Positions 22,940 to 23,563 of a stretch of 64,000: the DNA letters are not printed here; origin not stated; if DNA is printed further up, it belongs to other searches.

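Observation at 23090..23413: DsrC/TusE-family protein retaining CysB but lacking the universally conserved penultimate cysteine (9-residue replacement tail)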

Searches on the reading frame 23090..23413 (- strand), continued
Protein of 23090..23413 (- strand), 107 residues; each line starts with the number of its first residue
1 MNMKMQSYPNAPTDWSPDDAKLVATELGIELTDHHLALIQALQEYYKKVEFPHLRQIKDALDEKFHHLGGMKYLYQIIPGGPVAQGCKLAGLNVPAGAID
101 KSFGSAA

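Call 59: find_homologous_proteins(query=A2, max_evalue=0.00001)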
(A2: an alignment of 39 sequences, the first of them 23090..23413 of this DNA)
Query A2 (39 sequences) (107 aa, profile of the alignment): 2740 proteins with E <= 0.00001 among 3346 candidates; the best 120 are listed.
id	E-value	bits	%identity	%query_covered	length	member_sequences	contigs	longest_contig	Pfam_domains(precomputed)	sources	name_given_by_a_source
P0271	9.6e-44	166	51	87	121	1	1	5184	PF04358.20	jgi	jgi:TusE/DsrC/DsvC family sulfur relay protein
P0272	8.5e-43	163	49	87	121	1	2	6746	PF04358.20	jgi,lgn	jgi:tRNA 2-thiouridine synthesizing protein E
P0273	1.3e-41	159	46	86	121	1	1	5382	PF04358.20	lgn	-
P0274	2.6e-41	158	42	86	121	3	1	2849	PF04358.20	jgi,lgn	jgi:tRNA 2-thiouridine synthesizing protein E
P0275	3.0e-41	158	43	85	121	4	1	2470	PF04358.20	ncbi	-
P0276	3.1e-41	158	46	87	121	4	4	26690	PF04358.20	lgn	-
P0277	3.5e-41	158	47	87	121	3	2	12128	PF04358.20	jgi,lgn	jgi:tRNA 2-thiouridine synthesizing protein E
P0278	6.2e-41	157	42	86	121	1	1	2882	PF04358.20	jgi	jgi:tRNA 2-thiouridine synthesizing protein E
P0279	7.4e-41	157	37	86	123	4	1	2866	PF04358.20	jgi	-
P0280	7.4e-41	157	48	86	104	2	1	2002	PF04358.20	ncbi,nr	ncbi:MAG: TusE/DsrC/DsvC family sulfur relay protein [Gammaproteobacteria bacterium]|nr:MAG: TusE/Ds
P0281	1.0e-40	157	42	90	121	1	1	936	PF04358.20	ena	-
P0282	1.0e-40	156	38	98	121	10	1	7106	PF04358.20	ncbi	-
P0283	1.1e-40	156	36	81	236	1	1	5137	PF04358.20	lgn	-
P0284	1.4e-40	156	38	86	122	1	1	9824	PF04358.20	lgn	-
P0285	2.2e-40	155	43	88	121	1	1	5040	PF04358.20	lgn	-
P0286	2.4e-40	155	44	88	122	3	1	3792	PF04358.20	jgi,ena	-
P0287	2.6e-40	155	46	87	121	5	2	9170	PF04358.20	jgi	jgi:tRNA 2-thiouridine synthesizing protein E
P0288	2.8e-40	155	34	86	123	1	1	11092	PF04358.20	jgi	jgi:tRNA 2-thiouridine synthesizing protein E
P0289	3.1e-40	155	40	94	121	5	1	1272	PF04358.20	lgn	-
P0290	4.1e-40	155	60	93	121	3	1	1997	PF04358.20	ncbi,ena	-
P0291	5.1e-40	154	42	88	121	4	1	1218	PF04358.20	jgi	jgi:tRNA 2-thiouridine synthesizing protein E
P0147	6.2e-40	154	49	85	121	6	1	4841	PF04358.20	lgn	-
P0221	6.4e-40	154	34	86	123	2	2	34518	PF04358.20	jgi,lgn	-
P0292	8.1e-40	154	43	86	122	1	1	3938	PF04358.20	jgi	jgi:TusE/DsrC/DsvC family sulfur relay protein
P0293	8.7e-40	153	47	85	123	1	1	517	PF04358.20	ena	-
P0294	9.8e-40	153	49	97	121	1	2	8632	PF04358.20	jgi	jgi:tRNA 2-thiouridine synthesizing protein E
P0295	1.0e-39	153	43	87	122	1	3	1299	PF04358.20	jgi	-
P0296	1.2e-39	153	42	87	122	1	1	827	PF04358.20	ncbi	-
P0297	1.2e-39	153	42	86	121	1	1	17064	PF04358.20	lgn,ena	-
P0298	1.3e-39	153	45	87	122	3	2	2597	PF04358.20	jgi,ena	-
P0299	1.3e-39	153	44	87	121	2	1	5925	PF04358.20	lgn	-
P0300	2.0e-39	152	38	85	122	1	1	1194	PF04358.20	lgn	-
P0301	2.1e-39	152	32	86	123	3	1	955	PF04358.20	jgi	jgi:tRNA 2-thiouridine synthesizing protein E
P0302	2.3e-39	152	42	87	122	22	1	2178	PF04358.20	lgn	-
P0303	2.7e-39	152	38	86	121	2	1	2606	PF04358.20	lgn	-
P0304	2.9e-39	152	61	92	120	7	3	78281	PF04358.20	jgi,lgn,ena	jgi:tRNA 2-thiouridine synthesizing protein E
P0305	3.2e-39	152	56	94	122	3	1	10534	PF04358.20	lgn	-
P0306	3.4e-39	152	40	87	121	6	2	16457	PF04358.20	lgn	-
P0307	3.9e-39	151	41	87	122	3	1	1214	PF04358.20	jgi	-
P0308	4.0e-39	151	43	87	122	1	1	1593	PF04358.20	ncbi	-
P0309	4.0e-39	151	61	98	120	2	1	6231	PF04358.20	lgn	-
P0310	4.3e-39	151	42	88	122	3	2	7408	PF04358.20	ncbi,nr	ncbi:MAG TPA: TusE/DsrC/DsvC family sulfur relay protein [Burkholderiales bacterium]|nr:TusE/DsrC/Ds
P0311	4.4e-39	151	40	87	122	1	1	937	PF04358.20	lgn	-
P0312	4.4e-39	151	39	86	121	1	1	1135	PF04358.20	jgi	jgi:TusE/DsrC/DsvC family sulfur relay protein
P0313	4.6e-39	151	41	87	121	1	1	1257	PF04358.20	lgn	-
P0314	4.8e-39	151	42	87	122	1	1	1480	PF04358.20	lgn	-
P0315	4.8e-39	151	61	93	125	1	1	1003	PF04358.20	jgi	jgi:tRNA 2-thiouridine synthesizing protein E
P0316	5.8e-39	151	41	88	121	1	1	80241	PF04358.20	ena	-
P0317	5.9e-39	151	42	87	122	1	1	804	PF04358.20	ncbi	-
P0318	6.1e-39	151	33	87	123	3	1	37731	PF04358.20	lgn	-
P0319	6.2e-39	151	53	93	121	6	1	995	PF04358.20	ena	-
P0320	6.9e-39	151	43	87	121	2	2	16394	PF04358.20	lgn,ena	-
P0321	7.1e-39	151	43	96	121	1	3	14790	PF04358.20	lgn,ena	-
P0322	7.1e-39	151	45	85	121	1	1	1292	PF04358.20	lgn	-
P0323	8.3e-39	150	45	86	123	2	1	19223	PF04358.20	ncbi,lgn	-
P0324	8.7e-39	150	40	86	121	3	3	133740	PF04358.20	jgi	jgi:TusE/DsrC/DsvC family sulfur relay protein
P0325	1.1e-38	150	32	93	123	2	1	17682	PF04358.20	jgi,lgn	-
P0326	1.2e-38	150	57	92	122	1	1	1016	PF04358.20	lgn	-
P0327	1.3e-38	150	37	87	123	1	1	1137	PF04358.20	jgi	jgi:tRNA 2-thiouridine synthesizing protein E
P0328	1.5e-38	149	42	87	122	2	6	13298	PF04358.20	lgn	-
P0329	1.6e-38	149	42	87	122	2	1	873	PF04358.20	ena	-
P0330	1.6e-38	149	44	86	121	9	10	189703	PF04358.20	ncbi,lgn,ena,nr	ncbi:Sulfurtransferase TusE [Rhodocyclaceae bacterium]|nr:Sulfurtransferase TusE [Rhodocyclaceae bac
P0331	1.7e-38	149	60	92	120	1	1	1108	PF04358.20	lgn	-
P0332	1.8e-38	149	54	93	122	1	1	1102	PF04358.20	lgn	-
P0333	1.8e-38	149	40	87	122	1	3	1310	PF04358.20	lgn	-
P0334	1.8e-38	149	39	86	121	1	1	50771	PF04358.20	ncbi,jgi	-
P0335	2.1e-38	149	43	87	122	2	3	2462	PF04358.20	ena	-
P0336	2.1e-38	149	41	84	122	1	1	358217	PF04358.20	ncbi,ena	-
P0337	2.1e-38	149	40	86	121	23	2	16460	PF04358.20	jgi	jgi:TusE/DsrC/DsvC family sulfur relay protein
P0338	2.3e-38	149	47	85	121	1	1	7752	PF04358.20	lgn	-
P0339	2.3e-38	149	57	95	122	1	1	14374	PF04358.20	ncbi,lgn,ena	-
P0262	2.3e-38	149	35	86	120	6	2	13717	PF04358.20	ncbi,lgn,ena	-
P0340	2.4e-38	149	41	87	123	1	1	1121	PF04358.20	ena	-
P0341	2.4e-38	149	40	85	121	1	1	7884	PF04358.20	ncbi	-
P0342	2.5e-38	149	45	87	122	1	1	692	PF04358.20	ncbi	-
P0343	2.5e-38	149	56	93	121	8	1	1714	PF04358.20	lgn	-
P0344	2.9e-38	149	40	87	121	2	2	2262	PF04358.20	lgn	-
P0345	2.9e-38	149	39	87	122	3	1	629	PF04358.20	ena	-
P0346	3.0e-38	149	58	93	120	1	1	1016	PF04358.20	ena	-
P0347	3.6e-38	148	57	95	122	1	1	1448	PF04358.20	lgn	-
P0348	3.7e-38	148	40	93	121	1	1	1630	PF04358.20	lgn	-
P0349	3.8e-38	148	53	97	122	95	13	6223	PF04358.20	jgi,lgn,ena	-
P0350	4.0e-38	148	58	93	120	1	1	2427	PF04358.20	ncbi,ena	-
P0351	4.2e-38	148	44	86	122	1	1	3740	PF04358.20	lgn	-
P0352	4.5e-38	148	40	87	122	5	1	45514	PF04358.20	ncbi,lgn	-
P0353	4.7e-38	148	56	97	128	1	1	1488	PF04358.20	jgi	-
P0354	4.8e-38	148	34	87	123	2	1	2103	PF04358.20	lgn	-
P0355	5.2e-38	148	43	86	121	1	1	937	PF04358.20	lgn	-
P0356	5.4e-38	148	39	87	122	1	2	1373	PF04358.20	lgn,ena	-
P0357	5.6e-38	148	40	86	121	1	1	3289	PF04358.20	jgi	jgi:tRNA 2-thiouridine synthesizing protein E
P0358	5.6e-38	148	43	85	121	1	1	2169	PF04358.20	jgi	-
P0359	5.6e-38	148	42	86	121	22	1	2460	PF04358.20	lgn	-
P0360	6.4e-38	147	41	86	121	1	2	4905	PF04358.20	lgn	-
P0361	6.4e-38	147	50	98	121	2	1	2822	PF04358.20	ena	-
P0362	6.7e-38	147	35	87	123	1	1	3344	PF04358.20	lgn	-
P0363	6.7e-38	147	54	92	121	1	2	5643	PF04358.20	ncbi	-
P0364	6.9e-38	147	56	92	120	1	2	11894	PF04358.20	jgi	jgi:TusE/DsrC/DsvC family sulfur relay protein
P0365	7.1e-38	147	53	95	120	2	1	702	PF04358.20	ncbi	-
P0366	7.1e-38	147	54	95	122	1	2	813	PF04358.20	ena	-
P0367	7.5e-38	147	60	92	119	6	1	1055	PF04358.20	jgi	jgi:tRNA 2-thiouridine synthesizing protein E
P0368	8.1e-38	147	39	87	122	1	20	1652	PF04358.20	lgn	-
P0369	8.2e-38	147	42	86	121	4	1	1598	PF04358.20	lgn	-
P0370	8.2e-38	147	43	86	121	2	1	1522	PF04358.20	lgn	-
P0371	8.6e-38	147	55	95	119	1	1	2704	PF04358.20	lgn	-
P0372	8.8e-38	147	57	92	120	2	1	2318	PF04358.20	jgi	-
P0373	8.9e-38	147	42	87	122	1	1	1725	PF04358.20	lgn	-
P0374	9.1e-38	147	53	95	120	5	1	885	PF04358.20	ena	-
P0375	9.3e-38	147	53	98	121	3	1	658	PF04358.20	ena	-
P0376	9.5e-38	147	51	92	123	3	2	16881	PF04358.20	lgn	-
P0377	9.7e-38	147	40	87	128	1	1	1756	PF04358.20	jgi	jgi:TusE/DsrC/DsvC family sulfur relay protein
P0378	1.0e-37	147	50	92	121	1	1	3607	PF04358.20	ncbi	-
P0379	1.0e-37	147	42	86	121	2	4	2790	PF04358.20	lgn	-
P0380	1.1e-37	147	41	87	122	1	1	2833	PF04358.20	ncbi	-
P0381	1.2e-37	147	39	85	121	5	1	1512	PF04358.20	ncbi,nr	ncbi:MAG: TusE/DsrC/DsvC family sulfur relay protein [Gammaproteobacteria bacterium]|nr:MAG: TusE/Ds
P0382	1.2e-37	147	43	86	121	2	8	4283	PF04358.20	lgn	-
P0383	1.2e-37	147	54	92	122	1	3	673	PF04358.20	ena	-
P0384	1.2e-37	147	40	86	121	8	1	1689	PF04358.20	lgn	-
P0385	1.3e-37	147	48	95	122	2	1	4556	PF04358.20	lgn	-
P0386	1.3e-37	146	42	87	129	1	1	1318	PF04358.20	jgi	jgi:tRNA 2-thiouridine synthesizing protein E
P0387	1.3e-37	146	39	85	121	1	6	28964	PF04358.20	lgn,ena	-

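Call 60: find_encoding_contigs(protein=P0330, flank=7000, max_places=2)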
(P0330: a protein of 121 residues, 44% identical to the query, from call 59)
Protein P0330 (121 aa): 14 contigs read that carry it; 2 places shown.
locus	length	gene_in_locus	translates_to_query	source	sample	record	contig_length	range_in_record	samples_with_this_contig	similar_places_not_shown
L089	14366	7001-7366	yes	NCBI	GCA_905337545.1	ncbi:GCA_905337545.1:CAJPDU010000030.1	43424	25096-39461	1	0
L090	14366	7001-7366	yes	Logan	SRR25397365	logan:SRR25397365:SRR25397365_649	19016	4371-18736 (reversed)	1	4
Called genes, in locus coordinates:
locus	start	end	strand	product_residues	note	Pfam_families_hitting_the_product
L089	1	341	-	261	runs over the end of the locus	PF13623:SurA_N_2 (weak), PF13624:SurA_N_3 (weak), PF13145:Rotamase_2, PF13616:Rotamase_3, PF00639:Rotamase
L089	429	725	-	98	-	PF01722:BolA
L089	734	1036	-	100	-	PF03795:YCII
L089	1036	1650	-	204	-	PF04279:IspA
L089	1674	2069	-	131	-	PF02945:Endonuclease_7 (faint), PF01641:SelR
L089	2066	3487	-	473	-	PF13638:PIN_4, PF02562:PhoH, PF13604:AAA_30 (faint), PF13401:AAA_22 (faint)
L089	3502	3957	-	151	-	PF00578:AhpC-TSA, PF08534:Redoxin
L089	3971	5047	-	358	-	PF00581:Rhodanese, PF13401:AAA_22 (faint), PF26341:AAA_SelU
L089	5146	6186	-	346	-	PF04307:YdjM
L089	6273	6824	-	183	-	PF01243:PNPOx_N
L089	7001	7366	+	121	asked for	PF04358:DsrC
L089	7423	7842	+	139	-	PF18505:DUF5619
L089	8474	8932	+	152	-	-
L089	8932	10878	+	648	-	PF00005:ABC_tran, PF02463:SMC_N (faint), PF13191:AAA_16 (faint), PF13555:AAA_29 (faint), PF13304:AAA_21 (faint), PF12848:ABC_tran_Xtn, PF00005:ABC_tran, PF16326:ABC_tran_CTD, +1 more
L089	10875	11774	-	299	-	-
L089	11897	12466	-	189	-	PF04011:LemA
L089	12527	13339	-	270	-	PF13230:GATase_4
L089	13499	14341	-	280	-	PF02749:QRPTase_N, PF01729:QRPTase_C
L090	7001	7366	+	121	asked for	PF04358:DsrC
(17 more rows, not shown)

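Call 61: find_encoding_contigs(protein=P0336, flank=7000, max_places=1)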
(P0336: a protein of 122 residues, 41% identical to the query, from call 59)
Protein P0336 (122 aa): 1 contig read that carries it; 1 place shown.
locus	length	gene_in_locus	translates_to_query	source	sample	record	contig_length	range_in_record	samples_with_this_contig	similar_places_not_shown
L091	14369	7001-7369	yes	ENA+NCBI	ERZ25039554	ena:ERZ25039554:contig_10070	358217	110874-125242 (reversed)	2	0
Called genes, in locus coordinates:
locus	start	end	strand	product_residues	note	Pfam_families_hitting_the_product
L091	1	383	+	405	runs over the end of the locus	PF02934:GatB_N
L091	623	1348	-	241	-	PF01209:Ubie_methyltran, PF08241:Methyltransf_11, PF08242:Methyltransf_12, PF13649:Methyltransf_25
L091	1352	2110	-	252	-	PF00106:adh_short, PF08659:KR, PF13561:adh_short_C2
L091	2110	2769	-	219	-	PF01323:DSBA (weak)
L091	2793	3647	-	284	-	PF13462:Thioredoxin_4, PF01323:DSBA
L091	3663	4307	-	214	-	PF05036:SPOR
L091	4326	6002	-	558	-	PF03485:Arg_tRNA_synt_N, PF00750:tRNA-synt_1d, PF05746:DALR_1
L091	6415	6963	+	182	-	-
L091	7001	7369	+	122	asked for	PF04358:DsrC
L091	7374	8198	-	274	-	PF01936:NYN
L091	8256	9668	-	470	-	PF01565:FAD_binding_4, PF02913:FAD-oxidase_C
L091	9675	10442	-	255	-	PF27139:Aq_1264_TM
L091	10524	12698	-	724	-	PF17764:PriA_3primeBD, PF00271:Helicase_C (faint), PF00270:DEAD, PF04851:ResIII, PF18319:Zn_ribbon_PriA, PF18074:PriA_C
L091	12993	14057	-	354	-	PF01208:URO-D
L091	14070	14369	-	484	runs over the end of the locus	PF14691:Fer4_20, PF00070:Pyr_redox (weak), PF00890:FAD_binding_2 (weak), PF01266:DAO (weak), PF07992:Pyr_redox_2, PF12831:FAD_oxidored, PF13450:NAD_binding_8, PF13738:Pyr_redox_3, +5 more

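Call 62: find_encoding_contigs(protein=P0324, flank=7000, max_places=1)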
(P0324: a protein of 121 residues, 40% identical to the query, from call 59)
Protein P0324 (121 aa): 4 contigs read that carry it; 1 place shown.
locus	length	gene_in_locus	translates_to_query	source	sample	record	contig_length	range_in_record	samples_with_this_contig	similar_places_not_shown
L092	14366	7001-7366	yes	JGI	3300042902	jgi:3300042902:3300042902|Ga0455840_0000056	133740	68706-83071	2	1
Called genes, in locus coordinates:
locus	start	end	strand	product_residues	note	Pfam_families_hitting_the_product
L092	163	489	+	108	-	-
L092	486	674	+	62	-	-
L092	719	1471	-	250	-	PF00027:cNMP_binding, PF13545:HTH_Crp_2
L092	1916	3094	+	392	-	PF22807:TrAA12, PF23500:DUF7133, PF07995:GSDH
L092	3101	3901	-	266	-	PF04454:Linocin_M18, PF09950:Major_capside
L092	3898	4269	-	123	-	PF22277:EncFtn-like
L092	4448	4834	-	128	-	-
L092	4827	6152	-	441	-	PF00174:Oxidored_molyb, PF03404:Mo-co_dimer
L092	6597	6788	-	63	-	-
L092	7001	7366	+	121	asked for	PF04358:DsrC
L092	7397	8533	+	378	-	PF00149:Metallophos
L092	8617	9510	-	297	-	PF00231:ATP-synt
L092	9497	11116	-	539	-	PF02874:ATP-synt_ab_N, PF00006:ATP-synt_ab, PF00306:ATP-synt_ab_C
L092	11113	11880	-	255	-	PF00430:ATP-synt_B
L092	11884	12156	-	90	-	PF00137:ATP-synt_C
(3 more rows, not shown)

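Call 64: search_protein_families(library=pfam, proteins=[L023:394-954:+, L018:8594-9088:+, L091:6415-6963:+, P0151, P0121], max_evalue=0.1)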
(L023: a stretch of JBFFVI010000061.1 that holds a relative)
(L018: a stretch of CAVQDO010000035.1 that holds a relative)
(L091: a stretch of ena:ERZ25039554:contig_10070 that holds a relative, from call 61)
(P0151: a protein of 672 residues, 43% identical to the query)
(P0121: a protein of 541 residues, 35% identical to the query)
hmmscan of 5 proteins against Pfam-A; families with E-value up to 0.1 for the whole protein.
L023:394-954:+ (186 aa): 4 families
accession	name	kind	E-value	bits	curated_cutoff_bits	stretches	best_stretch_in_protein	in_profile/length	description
PF11181.13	YflT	-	0.0055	17.6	26.2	1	20-71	18-69/99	Heat induced stress protein YflT domain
PF04932.20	Wzy_C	-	0.0062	16.8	31.7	1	65-130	17-81/149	O-Antigen ligase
PF22433.2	MtxA_IG-like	-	0.092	13.1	26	0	112-151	36-75/83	Magnetotaxis protein MtxA, Immunoglobulin-like domain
PF13489.12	Methyltransf_23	-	0.097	12.8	27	0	102-145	82-125/164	Methyltransferase domain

L018:8594-9088:+ (164 aa): 1 family
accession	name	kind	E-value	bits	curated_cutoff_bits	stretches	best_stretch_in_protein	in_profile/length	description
PF15580.11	Imm53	-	0.026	14.7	25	1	9-84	6-85/92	Immunity protein 53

L091:6415-6963:+ (182 aa): 3 families
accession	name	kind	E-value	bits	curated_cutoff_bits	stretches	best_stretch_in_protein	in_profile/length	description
PF02368.24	Big_2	-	2.1e-25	88.9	22.8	2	101-181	3-79/79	Bacterial Ig-like domain (group 2)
PF22359.2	Big-like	-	0.0061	17.2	27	1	137-181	2-46/48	Bacterial Ig-like domain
PF25354.1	Ig_NUP210_16th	-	0.046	13.7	27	0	43-74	29-60/72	NUP210-like, Ig-like domain 16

P0151 (672 aa): 4 families
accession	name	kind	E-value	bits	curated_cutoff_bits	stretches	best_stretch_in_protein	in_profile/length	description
PF04358.19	DsrC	-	7.6e-15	55.7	24.9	1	572-661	17-104/107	DsrC like protein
PF00111.32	Fer2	-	1.1e-13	51.3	21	1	176-244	9-76/77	2Fe-2S iron-sulfur cluster binding domain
PF00970.30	FAD_binding_6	-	0.00046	20.9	21.1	1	274-361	8-97/99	Oxidoreductase FAD-binding domain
PF18458.6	XPB_DRD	-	0.02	15.2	26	0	77-114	13-49/57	Xeroderma pigmentosum group B helicase damage recognition domain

P0121 (541 aa): 4 families
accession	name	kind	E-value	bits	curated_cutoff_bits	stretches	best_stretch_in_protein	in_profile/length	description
PF04358.19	DsrC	-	1.1e-125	412.2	24.9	5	436-536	2-102/107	DsrC like protein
PF08519.17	RFC1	-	1.1e-08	35.7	23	1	132-173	101-146/158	Replication factor RFC1 C terminal domain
PF01726.22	LexA_DNA_bind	-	0.03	14.5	23.7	0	470-496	3-29/65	LexA DNA binding domain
PF09754.15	PAC2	-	0.058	13.6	25.8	1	42-110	49-114/215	PAC2 family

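Call 75: predict_structure(alignment_id=A3)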
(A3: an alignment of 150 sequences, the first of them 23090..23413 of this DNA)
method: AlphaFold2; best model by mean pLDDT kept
length: 107 residues; sequences in the alignment: 150
mean_pLDDT: 83.0   pTM: 0.73
mean pLDDT of the five models: 83.0, 82.0, 80.6, 80.1, 77.9
residues with pLDDT >= 90: 55; 70-90: 36; 50-70: 4; < 50: 12
segments of 3 or more residues with pLDDT < 50: 1-4, 100-107
pLDDT, mean of each block of 10 residues (from residue 1): 59 86 90 91 89 89 93 91 91 77 43
secondary structure, 60 per line:
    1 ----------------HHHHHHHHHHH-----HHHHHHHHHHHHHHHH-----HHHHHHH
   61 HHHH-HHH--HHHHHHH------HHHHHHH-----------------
elements in order: H17-27 H33-48 H54-64 H71-77 H84-90
